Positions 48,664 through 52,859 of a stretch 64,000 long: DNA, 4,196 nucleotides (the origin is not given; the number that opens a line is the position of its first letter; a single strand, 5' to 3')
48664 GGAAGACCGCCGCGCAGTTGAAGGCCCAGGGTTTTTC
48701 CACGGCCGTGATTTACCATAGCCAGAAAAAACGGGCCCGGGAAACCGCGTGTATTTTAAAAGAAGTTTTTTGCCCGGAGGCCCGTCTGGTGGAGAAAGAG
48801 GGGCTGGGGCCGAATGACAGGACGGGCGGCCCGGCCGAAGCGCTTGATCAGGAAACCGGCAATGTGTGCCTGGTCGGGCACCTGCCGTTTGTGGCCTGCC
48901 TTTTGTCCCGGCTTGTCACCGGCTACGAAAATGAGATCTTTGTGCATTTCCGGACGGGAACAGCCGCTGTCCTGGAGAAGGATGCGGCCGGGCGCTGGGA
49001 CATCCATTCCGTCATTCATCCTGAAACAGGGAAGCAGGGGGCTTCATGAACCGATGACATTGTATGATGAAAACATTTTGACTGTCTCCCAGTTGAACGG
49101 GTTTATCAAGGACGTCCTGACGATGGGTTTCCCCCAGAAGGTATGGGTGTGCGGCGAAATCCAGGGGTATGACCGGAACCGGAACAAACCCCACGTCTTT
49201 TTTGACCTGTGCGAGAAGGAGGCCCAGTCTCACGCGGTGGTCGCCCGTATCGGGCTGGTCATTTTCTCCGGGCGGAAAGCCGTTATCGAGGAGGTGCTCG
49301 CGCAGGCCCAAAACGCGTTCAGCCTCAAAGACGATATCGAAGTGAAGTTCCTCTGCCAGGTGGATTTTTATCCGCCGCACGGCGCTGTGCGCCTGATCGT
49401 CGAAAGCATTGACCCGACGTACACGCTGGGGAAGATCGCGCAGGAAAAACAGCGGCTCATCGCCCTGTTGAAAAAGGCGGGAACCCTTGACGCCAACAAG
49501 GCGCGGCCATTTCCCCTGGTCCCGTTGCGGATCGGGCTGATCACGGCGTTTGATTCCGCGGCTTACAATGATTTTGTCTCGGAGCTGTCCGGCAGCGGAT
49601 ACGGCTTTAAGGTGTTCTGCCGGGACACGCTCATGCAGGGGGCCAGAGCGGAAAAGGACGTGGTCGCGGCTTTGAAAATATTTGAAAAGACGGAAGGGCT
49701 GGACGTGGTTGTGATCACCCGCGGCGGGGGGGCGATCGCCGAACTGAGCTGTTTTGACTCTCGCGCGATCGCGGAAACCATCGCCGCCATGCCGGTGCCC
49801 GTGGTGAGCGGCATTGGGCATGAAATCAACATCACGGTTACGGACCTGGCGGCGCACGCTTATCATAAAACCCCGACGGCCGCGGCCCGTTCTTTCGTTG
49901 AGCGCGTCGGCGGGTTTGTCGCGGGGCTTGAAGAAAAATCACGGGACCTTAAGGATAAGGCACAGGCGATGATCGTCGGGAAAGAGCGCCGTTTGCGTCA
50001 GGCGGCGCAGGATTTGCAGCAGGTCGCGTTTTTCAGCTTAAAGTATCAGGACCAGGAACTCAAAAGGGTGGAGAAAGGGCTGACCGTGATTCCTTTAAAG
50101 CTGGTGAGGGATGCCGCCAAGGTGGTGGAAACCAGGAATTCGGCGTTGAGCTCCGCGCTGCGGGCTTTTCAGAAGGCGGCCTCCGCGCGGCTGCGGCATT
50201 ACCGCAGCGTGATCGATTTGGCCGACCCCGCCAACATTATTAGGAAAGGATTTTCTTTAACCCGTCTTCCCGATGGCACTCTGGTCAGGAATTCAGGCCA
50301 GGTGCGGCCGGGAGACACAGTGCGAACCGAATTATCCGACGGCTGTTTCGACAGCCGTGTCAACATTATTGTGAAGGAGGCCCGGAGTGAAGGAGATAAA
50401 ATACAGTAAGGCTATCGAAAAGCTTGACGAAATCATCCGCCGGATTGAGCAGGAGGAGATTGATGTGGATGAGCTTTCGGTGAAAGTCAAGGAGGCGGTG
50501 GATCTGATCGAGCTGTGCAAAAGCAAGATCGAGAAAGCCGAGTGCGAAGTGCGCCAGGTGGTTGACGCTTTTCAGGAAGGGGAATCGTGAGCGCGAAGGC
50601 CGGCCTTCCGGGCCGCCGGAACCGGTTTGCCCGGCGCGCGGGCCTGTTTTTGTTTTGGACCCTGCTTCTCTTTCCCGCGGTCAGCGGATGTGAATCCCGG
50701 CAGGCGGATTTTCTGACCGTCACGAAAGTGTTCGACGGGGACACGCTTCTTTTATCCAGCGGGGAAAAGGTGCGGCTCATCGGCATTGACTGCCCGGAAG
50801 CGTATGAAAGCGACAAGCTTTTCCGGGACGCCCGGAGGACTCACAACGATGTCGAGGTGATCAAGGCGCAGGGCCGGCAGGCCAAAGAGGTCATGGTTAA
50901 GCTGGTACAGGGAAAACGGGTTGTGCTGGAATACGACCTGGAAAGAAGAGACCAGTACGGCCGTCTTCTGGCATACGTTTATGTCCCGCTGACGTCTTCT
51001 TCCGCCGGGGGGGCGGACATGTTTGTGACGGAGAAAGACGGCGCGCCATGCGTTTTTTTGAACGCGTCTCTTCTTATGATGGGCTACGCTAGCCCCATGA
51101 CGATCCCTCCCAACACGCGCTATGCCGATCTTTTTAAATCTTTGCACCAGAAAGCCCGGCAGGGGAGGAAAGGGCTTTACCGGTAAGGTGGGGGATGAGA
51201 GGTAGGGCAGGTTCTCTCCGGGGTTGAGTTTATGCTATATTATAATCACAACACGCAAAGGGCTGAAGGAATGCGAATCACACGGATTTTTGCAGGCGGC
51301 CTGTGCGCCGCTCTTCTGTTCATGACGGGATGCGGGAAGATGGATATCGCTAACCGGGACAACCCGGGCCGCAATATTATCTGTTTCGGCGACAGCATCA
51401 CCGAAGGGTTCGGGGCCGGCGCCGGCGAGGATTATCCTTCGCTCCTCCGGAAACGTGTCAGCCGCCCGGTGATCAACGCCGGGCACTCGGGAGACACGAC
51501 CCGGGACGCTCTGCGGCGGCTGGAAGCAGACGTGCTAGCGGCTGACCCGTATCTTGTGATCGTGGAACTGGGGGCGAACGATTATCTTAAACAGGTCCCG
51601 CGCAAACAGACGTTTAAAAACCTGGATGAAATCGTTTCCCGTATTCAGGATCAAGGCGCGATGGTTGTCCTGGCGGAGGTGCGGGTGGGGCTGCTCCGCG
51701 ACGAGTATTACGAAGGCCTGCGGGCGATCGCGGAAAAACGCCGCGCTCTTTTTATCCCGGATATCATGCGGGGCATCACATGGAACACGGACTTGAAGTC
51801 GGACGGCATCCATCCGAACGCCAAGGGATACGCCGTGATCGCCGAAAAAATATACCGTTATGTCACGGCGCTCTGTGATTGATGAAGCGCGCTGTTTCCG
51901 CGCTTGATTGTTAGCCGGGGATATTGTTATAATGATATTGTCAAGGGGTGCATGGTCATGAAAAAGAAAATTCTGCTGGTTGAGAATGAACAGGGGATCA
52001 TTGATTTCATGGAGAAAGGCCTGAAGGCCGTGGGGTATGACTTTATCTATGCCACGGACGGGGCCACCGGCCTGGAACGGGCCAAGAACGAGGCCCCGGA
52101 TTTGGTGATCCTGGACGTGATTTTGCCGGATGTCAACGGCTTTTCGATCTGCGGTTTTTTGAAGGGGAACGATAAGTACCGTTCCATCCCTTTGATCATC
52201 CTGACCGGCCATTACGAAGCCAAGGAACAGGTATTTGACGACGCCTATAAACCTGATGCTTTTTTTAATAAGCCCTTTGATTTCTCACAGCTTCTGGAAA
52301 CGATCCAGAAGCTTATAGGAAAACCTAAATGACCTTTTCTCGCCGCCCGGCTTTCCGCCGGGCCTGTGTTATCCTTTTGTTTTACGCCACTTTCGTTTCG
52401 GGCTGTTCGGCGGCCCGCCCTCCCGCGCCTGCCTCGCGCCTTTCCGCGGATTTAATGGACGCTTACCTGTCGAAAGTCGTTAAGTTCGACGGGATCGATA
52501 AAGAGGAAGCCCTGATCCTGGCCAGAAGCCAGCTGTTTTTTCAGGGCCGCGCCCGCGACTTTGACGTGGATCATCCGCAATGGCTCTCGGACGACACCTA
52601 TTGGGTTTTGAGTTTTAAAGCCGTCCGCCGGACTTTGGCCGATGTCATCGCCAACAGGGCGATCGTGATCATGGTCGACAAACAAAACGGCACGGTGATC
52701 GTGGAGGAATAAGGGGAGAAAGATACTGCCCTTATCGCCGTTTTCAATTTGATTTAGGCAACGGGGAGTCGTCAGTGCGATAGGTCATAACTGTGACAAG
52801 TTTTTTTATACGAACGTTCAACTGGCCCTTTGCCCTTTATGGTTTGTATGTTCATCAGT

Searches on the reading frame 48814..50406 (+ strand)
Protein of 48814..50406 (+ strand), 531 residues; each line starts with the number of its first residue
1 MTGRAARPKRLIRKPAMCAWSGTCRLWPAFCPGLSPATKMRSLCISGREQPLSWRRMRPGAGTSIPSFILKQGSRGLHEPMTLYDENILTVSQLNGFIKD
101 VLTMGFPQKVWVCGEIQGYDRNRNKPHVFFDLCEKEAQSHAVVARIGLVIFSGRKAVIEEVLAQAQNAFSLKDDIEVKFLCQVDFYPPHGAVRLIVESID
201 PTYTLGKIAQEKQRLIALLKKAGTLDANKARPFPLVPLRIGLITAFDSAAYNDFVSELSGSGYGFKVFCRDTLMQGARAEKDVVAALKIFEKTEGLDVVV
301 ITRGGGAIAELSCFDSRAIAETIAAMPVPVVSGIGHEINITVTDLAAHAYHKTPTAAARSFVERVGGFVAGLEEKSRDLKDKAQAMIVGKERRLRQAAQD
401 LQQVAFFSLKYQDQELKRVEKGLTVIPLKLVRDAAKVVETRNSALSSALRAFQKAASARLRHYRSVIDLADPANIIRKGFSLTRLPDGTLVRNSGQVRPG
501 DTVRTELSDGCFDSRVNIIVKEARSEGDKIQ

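Call 16: search_protein_families(library=pfam, proteins=[window:48814-50406:+], max_evalue=0.001)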
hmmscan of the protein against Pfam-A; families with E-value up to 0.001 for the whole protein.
window:48814-50406:+ (531 aa): 2 families
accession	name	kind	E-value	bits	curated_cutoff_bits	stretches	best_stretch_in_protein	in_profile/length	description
PF02601.20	Exonuc_VII_L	-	3.1e-63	214.6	35.9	1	225-514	2-314/315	Exonuclease VII, large subunit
PF13742.12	tRNA_anti_2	-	1.1e-16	61.3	27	1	89-200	1-95/95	OB-fold nucleic acid binding domain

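Call 36: find_related_loci(query=window:49054-50406:+, collection=genome_contigs, flank=10000)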
Query window:49054-50406:+ (451 aa) in genome_contigs; peptide patterns used: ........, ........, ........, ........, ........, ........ (x = any residue, [..] = any of these).
204 stretches matched a pattern; 102 encode a relative of the query (tblastn E <= 1e-3); the best 80 are kept; 80 distinct loci.
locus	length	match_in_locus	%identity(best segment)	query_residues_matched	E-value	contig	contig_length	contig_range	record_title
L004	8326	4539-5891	96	1-451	0e+0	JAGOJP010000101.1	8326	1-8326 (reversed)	MAG: Candidatus Omnitrophota bacterium isolate Go_SlDig_bin_317 Go_SlDig_26931_length_8326_cov_3.333821, whole genome sh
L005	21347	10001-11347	65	3-451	0e+0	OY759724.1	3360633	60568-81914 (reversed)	MAG: Candidatus Omnitrophota bacterium isolate 1a5844f9-839a-4d7b-a7f9-2444bab12bdd genome assembly, chromosome: 1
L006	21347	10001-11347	86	3-451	0e+0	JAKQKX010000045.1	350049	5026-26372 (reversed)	MAG: Candidatus Omnitrophota bacterium isolate USDV_maxbin.135_sub k141_170717, whole genome shotgun sequence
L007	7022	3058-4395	57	1-446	8e-163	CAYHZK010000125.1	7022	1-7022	MAG TPA_asm: uncultured Planctomycetales bacterium isolate ERP119705_co15_651 genome assembly, contig: NODE_13521_length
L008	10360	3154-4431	58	5-430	2e-160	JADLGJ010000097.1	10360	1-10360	MAG: Candidatus Omnitrophota bacterium isolate SJ432 c_000001574486, whole genome shotgun sequence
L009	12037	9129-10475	55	1-450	1e-159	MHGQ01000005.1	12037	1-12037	MAG: Omnitrophica WOR_2 bacterium RIFCSPHIGHO2_02_FULL_50_17 rifcsphigho2_02_scaffold_11120, whole genome shotgun sequen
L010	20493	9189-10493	56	3-441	7e-159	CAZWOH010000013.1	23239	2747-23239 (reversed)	MAG TPA_asm: uncultured Planctomycetales bacterium isolate binchicken_co346_31 genome assembly, contig: NODE_444_length_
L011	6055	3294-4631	56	1-445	4e-160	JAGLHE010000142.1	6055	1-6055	MAG: Candidatus Omnitrophota bacterium isolate RS_10_7 ROV157_10.bin.7.fa_142, whole genome shotgun sequence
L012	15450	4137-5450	56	3-443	2e-158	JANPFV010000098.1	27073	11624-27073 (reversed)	MAG: Candidatus Omnitrophota bacterium isolate VAR_69_metabat_93 VAR_69_k141_2649765, whole genome shotgun sequence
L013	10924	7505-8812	56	3-437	6e-157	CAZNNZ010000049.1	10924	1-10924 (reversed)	MAG TPA_asm: uncultured Planctomycetales bacterium isolate SRP278252_co2_854 genome assembly, contig: NODE_12702_length_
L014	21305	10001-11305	56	3-441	1e-156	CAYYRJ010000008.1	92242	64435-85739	MAG TPA_asm: uncultured Planctomycetales bacterium isolate SRP278252_co1_150 genome assembly, contig: NODE_256_length_92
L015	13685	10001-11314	56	6-443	8e-156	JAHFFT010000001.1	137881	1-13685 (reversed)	MAG: Candidatus Omnitrophota bacterium isolate nzgw299 NODE_37_length_137882_cov_6.129369, whole genome shotgun sequence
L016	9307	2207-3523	52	5-443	2e-154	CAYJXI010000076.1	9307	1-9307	MAG TPA_asm: uncultured Planctomycetales bacterium isolate ERP125453_co1_481 genome assembly, contig: NODE_8854_length_9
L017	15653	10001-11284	56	9-436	1e-154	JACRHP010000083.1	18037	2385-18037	MAG: Candidatus Omnitrophota bacterium isolate NC_groundwater_1780_Pr3_B-0.1um_53_71 SR-2_scaffold_141_3521867, whole ge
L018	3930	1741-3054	55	6-443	3e-159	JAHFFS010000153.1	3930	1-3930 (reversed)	MAG: Candidatus Omnitrophota bacterium isolate nzgw298 NODE_63360_length_3931_cov_2.549869, whole genome shotgun sequenc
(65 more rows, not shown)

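Call 41: search_protein_families(library=pfam, proteins=[L006:14112-15338:+, L006:16587-16943:+, L006:17085-17831:+, L006:17836-18189:+, L006:18422-19243:+, L006:19400-19717:+, L006:19717-20127:+], max_evalue=0.001)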
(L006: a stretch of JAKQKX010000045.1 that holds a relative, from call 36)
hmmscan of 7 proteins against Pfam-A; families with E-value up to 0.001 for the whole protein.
L006:14112-15338:+ (409 aa): 6 families
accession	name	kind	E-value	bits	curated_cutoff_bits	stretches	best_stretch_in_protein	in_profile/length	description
PF07676.18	PD40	-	8.3e-20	70.7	20.9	1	89-126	1-37/38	WD40-like Beta Propeller Repeat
PF00930.27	DPPIV_N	-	4.7e-09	35.9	22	0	78-163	261-348/354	Dipeptidyl peptidase IV (DPP IV) N-terminal region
PF25174.1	Beta-prop_THOC3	-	2.3e-06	27.3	305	0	104-160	96-146/272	THOC3 beta-propeller domain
PF07589.16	PEP-CTERM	-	8.6e-06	26.1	20.7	1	385-407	1-24/24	PEP-CTERM motif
PF23414.1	Beta-prop_EML_2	-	9.9e-06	25.5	90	0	105-264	48-193/266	Echinoderm microtubule-associated protein second beta-propeller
PF14583.12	Pectate_lyase22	-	0.00045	19.5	30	0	253-300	216-264/386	Oligogalacturonate lyase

L006:16587-16943:+ (119 aa): 1 family
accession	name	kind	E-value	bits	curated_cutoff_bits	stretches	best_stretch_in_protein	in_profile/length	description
PF04542.20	Sigma70_r2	-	8.7e-16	57.9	24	1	24-90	2-69/71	Sigma-70 region 2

L006:17085-17831:+ (249 aa): 1 family
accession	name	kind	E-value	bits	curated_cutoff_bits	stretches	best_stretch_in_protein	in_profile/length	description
PF03116.20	NQR2_RnfD_RnfE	-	5.5e-17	62.5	27.7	2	143-243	188-289/296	NQR2, RnfD, RnfE family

L006:17836-18189:+ (118 aa): 0 families

L006:18422-19243:+ (274 aa): 10 families
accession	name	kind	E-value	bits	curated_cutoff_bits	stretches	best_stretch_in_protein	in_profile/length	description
PF00037.32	Fer4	-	6.9e-12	45.1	21.1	1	6-28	1-23/24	4Fe-4S binding domain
PF13237.11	Fer4_10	-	8.8e-10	38.8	25.5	1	6-54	2-53/53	4Fe-4S dicluster domain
PF12837.12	Fer4_6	-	2.2e-09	37.3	25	1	5-28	1-24/24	4Fe-4S binding domain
PF12838.12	Fer4_7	-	6.7e-08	33.3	27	1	3-27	28-52/52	4Fe-4S dicluster domain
PF14697.11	Fer4_21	-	7.9e-08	32.8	35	1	7-58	2-57/59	4Fe-4S dicluster domain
PF13187.11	Fer4_9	-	3e-07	30.8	27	1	12-58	1-52/52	4Fe-4S dicluster domain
PF12797.12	Fer4_2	-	6.4e-06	26.2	24.5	1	5-25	2-22/22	4Fe-4S binding domain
PF13484.11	Fer4_16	-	1.2e-05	26.4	30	0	12-29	1-18/66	4Fe-4S double cluster binding domain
PF13459.11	Fer4_15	-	9.3e-05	23.5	22.4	0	6-39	1-34/66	4Fe-4S single cluster domain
PF12800.12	Fer4_4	-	0.00061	20.4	24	0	11-26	2-17/17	4Fe-4S binding domain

L006:19400-19717:+ (106 aa): 1 family
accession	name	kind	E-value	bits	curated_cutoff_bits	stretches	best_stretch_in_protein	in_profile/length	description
PF02583.22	Trns_repr_metal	-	1.2e-25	90.1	22.8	1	21-103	2-78/78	Metal-sensitive transcriptional repressor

L006:19717-20127:+ (137 aa): 0 families

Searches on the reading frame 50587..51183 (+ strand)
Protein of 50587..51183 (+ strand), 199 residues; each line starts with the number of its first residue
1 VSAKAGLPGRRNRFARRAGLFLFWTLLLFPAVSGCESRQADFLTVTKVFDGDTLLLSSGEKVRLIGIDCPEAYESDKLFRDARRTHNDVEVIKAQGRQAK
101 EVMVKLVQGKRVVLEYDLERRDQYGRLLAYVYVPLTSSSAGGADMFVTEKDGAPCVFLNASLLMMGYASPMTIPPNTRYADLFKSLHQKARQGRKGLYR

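Call 16: search_protein_families(library=pfam, proteins=[window:50587-51183:+], max_evalue=0.001)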
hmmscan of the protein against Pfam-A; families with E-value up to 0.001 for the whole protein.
window:50587-51183:+ (199 aa): 1 family
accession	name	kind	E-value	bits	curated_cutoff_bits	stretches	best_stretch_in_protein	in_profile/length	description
PF00565.23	SNase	-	1.6e-15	57.9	21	1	61-198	1-105/107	Staphylococcal nuclease homologue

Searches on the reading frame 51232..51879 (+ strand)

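Call 16: search_protein_families(library=pfam, proteins=[window:51232-51879:+], max_evalue=0.001)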
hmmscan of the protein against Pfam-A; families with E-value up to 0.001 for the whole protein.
window:51232-51879:+ (216 aa): 5 families
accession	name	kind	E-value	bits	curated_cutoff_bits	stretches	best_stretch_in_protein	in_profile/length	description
PF13472.12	Lipase_GDSL_2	-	1.1e-29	104.6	32.9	1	51-202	1-178/178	GDSL-like Lipase/Acylhydrolase family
PF00657.28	Lipase_GDSL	-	4e-18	66.7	23.6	1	49-207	1-208/208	GDSL-like Lipase/Acylhydrolase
PF25182.1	NonGDSL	-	4.8e-06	26.5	80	1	80-168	69-163/220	Non-GDSL lipase-like family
PF04311.20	DUF459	-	3.3e-05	23.8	27.2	0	49-120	2-74/197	Protein of unknown function (DUF459)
PF14606.12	Lipase_GDSL_3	-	3.9e-05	24.5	27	1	48-92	3-48/178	GDSL-like Lipase/Acylhydrolase family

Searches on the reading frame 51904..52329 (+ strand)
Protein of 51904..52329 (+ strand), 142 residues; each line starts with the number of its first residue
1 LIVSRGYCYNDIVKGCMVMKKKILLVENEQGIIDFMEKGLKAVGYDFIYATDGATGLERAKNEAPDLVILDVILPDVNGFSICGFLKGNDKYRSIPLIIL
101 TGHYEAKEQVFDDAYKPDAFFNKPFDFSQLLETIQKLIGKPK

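Call 16: search_protein_families(library=pfam, proteins=[window:51904-52329:+], max_evalue=0.001)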
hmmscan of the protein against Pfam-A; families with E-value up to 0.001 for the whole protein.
window:51904-52329:+ (142 aa): 1 family
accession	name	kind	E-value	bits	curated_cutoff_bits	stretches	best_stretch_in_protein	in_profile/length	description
PF00072.30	Response_reg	-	2e-16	60.6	30.2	1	23-135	1-111/111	Response regulator receiver domain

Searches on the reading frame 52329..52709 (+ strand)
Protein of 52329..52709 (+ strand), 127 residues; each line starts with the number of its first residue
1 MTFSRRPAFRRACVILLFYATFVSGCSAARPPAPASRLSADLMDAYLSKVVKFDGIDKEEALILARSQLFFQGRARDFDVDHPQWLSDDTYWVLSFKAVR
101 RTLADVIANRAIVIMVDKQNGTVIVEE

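Call 16: search_protein_families(library=pfam, proteins=[window:52329-52709:+], max_evalue=0.001)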
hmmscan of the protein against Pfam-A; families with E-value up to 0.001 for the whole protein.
window:52329-52709:+ (127 aa): 0 families

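Call 99: search_protein_families(library=padloc, proteins=[window:52329-52709:+], max_evalue=0.001)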
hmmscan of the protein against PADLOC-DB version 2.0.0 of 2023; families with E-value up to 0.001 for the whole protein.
window:52329-52709:+ (127 aa): 0 families
